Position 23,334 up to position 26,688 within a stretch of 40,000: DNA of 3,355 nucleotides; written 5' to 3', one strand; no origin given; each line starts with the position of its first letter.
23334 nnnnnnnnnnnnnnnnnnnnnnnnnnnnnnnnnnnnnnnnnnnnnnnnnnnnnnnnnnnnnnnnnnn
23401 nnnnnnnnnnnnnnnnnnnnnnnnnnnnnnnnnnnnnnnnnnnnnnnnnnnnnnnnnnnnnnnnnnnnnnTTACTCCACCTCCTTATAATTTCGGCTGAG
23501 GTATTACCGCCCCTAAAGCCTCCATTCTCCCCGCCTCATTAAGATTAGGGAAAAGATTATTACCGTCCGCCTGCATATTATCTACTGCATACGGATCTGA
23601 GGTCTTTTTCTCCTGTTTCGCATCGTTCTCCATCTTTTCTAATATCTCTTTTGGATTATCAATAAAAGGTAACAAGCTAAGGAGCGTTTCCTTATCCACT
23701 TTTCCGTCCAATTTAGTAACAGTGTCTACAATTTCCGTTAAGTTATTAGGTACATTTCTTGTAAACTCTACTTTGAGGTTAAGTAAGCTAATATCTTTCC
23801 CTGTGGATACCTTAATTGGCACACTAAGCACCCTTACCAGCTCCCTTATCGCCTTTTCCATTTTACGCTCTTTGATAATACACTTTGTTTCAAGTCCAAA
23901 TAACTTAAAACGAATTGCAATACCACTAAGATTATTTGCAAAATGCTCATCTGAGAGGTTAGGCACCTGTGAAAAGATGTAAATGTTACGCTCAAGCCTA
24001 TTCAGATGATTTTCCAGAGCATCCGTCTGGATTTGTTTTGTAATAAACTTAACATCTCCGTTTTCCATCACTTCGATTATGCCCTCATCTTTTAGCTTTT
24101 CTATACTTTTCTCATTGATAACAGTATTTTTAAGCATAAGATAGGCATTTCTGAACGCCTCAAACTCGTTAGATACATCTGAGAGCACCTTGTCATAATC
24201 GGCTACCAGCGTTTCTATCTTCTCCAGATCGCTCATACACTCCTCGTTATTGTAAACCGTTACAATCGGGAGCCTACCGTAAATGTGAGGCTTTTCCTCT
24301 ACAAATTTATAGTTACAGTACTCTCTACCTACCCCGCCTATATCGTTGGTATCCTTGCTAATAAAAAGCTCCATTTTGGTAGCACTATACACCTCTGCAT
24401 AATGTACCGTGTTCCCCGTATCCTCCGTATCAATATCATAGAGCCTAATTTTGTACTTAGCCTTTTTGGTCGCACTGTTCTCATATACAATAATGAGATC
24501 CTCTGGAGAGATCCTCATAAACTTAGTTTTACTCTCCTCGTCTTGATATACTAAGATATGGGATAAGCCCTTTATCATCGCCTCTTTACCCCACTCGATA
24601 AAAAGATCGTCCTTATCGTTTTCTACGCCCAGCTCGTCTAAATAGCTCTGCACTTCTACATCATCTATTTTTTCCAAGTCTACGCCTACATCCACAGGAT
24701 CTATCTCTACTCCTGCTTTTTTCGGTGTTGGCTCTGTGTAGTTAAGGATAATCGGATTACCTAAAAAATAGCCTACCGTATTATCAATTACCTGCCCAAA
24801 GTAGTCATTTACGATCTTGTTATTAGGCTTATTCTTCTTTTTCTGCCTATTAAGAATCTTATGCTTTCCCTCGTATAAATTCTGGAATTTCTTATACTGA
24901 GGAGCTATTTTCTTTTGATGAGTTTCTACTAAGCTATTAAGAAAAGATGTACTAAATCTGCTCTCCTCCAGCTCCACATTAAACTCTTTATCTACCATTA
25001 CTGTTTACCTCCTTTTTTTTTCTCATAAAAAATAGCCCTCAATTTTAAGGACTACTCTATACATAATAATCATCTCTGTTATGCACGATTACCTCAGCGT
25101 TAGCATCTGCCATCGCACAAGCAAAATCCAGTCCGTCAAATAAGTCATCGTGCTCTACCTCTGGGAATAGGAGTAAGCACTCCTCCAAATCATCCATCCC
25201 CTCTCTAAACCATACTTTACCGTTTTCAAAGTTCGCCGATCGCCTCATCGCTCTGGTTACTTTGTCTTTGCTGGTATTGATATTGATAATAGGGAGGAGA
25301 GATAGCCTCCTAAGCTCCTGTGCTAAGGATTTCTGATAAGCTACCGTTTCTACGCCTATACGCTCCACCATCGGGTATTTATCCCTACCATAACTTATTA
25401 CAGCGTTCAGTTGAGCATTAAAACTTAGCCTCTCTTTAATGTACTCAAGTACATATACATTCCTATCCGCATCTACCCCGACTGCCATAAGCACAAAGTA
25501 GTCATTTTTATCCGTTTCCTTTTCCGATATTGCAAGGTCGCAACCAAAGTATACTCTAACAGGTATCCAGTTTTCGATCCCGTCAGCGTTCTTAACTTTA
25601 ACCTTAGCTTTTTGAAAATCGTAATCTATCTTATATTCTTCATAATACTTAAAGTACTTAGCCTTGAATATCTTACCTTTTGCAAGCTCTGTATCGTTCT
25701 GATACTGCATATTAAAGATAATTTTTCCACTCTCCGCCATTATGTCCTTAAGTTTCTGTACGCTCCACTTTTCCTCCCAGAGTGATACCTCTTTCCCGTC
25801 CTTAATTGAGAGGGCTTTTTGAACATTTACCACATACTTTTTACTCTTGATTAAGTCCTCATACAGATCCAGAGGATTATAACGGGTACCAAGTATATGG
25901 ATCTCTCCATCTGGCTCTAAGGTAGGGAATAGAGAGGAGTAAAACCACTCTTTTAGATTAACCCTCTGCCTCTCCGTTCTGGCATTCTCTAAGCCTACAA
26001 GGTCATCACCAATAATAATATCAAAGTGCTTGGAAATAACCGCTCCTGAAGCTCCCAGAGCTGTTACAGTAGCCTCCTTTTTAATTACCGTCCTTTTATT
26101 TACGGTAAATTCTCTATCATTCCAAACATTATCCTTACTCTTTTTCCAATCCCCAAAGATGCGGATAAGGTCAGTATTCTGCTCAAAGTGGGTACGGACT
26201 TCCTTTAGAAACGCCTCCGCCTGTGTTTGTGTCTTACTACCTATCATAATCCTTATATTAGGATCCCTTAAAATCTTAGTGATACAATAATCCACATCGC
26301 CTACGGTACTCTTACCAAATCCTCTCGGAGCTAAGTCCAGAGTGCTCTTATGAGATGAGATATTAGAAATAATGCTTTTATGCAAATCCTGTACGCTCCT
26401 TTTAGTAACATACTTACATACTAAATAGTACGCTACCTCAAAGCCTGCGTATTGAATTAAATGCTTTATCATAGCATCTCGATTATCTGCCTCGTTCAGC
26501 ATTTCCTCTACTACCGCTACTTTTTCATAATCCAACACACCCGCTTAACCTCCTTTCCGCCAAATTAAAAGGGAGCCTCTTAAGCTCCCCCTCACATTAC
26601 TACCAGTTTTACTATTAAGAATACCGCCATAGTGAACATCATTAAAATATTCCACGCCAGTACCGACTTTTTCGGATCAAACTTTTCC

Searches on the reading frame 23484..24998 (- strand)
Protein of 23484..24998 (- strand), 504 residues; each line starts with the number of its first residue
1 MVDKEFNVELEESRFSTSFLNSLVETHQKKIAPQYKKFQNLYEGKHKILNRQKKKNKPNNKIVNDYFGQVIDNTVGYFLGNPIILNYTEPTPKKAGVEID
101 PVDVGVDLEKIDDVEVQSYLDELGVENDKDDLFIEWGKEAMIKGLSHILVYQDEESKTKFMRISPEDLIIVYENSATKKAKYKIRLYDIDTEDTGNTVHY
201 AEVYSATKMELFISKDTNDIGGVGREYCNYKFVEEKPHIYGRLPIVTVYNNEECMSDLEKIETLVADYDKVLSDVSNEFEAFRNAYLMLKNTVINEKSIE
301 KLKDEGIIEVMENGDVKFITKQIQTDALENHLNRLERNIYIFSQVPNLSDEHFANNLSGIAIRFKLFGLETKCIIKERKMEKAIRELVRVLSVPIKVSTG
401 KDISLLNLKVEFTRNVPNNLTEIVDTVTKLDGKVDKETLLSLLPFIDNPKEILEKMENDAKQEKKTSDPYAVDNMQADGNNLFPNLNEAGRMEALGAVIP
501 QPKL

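Call 59: search_protein_families(library=phrogs, proteins=[window:23484-24998:-], max_evalue=0.00001)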
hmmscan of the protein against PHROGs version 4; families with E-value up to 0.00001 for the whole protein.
window:23484-24998:- (504 aa): 4 families
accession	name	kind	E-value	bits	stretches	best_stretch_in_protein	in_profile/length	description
phrog_64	-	head and packaging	2e-124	417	1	15-481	73-516/547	portal protein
phrog_9064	-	head and packaging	1.2e-35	124.2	1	255-471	1-217/228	portal protein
phrog_8418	-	head and packaging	1e-17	65.5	1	363-467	2-108/136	portal protein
phrog_8065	-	unknown function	2.1e-12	48.4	1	17-118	42-140/165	-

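Call 62: search_dna_similar(query=window:23484-24998:-, collection=phages, mode=protein, max_rows=15)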
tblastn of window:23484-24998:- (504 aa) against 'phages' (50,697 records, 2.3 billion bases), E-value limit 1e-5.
Records with a match: 885; places in all: 886; records where one place covers at least 80% of the query: 478.
Best place of each record, by identity: <60% 885.
By first word of the organism name: Streptococcus 283; Staphylococcus 227; Enterococcus 106; Clostridium 50; Bacillus 47; Lactobacillus 41; Lactococcus 35; Listeria 16; Brevibacillus 11; Bacteriophage 8; and 24 more.
By host as written in the record: - 83; Staphylococcus aureus 73; Streptococcus thermophilus 68; Enterococcus faecalis 42; Clostridium sporogenes ATCC-15579 30; Staphylococcus pseudintermedius 15; Lactococcus lactis 13; Staphylococcus epidermidis 13; and 330 more.
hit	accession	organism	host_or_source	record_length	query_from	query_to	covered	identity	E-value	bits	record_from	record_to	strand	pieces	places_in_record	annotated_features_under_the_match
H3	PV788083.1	Clostridium phage CS32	Clostridium sporogenes ATCC-15579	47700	15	479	92%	31.0%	8e-50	189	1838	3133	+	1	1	portal protein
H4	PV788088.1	Clostridium phage CS38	Clostridium sporogenes ATCC-15579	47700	15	479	92%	31.0%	8e-50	189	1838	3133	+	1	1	portal protein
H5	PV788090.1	Clostridium phage CS43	Clostridium sporogenes ATCC-15579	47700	15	479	92%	31.0%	8e-50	189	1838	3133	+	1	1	portal protein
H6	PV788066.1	Clostridium phage CS06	Clostridium sporogenes ATCC-15579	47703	15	479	92%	31.0%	8e-50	189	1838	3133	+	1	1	portal protein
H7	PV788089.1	Clostridium phage CS42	Clostridium sporogenes ATCC-15579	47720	15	479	92%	31.0%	8e-50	189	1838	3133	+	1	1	portal protein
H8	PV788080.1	Clostridium phage CS29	Clostridium sporogenes ATCC-15579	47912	15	479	92%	31.0%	8e-50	189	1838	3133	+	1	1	portal protein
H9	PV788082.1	Clostridium phage CS31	Clostridium sporogenes ATCC-15579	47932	15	479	92%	31.0%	8e-50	189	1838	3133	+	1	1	portal protein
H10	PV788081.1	Clostridium phage CS30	Clostridium sporogenes ATCC-15579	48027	15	479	92%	31.0%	8e-50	189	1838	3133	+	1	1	portal protein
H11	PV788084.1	Clostridium phage CS33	Clostridium sporogenes ATCC-15579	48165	15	479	92%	31.0%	8e-50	189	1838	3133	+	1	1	portal protein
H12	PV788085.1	Clostridium phage CS35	Clostridium sporogenes ATCC-15579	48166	15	479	92%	31.0%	8e-50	189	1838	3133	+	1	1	portal protein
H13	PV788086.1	Clostridium phage CS36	Clostridium sporogenes ATCC-15579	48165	15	479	92%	31.0%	8e-50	189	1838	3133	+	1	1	portal protein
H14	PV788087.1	Clostridium phage CS37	Clostridium sporogenes ATCC-15579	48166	15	479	92%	31.0%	8e-50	189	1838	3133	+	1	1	portal protein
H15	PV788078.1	Clostridium phage CS27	Clostridium sporogenes ATCC-15579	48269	15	479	92%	31.0%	8e-50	189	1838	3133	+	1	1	portal protein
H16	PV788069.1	Clostridium phage CS12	Clostridium sporogenes ATCC-15579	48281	15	479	92%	31.0%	8e-50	189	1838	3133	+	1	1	portal protein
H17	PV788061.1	Clostridium phage CS01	Clostridium sporogenes ATCC-15579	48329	15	479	92%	31.0%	8e-50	189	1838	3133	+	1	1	portal protein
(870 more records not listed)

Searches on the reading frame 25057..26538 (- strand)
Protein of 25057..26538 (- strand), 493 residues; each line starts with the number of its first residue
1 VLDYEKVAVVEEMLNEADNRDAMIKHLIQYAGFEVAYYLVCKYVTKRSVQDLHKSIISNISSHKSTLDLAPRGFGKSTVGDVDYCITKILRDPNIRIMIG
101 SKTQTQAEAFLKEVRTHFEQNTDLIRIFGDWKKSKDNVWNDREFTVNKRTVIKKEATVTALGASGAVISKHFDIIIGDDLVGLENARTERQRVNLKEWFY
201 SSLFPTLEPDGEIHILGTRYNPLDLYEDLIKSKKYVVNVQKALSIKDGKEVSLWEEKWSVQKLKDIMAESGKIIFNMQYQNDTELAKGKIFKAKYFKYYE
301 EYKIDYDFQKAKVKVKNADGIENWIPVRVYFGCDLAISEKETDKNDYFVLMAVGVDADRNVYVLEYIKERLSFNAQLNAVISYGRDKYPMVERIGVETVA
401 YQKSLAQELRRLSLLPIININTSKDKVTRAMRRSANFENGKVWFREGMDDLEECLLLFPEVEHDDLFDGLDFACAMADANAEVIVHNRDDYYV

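Call 59: search_protein_families(library=phrogs, proteins=[window:25057-26538:-], max_evalue=0.00001)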
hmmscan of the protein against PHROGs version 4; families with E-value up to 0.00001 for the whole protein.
window:25057-26538:- (493 aa): 6 families
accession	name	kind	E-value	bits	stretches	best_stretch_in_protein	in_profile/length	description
phrog_38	-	head and packaging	5.7e-87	294.1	1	34-482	270-708/760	terminase large subunit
phrog_5573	-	head and packaging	2e-19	71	1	246-470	22-227/250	terminase large subunit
phrog_4758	-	head and packaging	6.1e-12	46.4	1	67-245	61-233/243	terminase large subunit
phrog_17672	-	head and packaging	5.9e-11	42.9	1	26-237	31-234/395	terminase large subunit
phrog_2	-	head and packaging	1.3e-10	41.7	1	69-473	283-590/807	terminase large subunit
phrog_14112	-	unknown function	1.8e-06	28.6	1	46-193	87-233/247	-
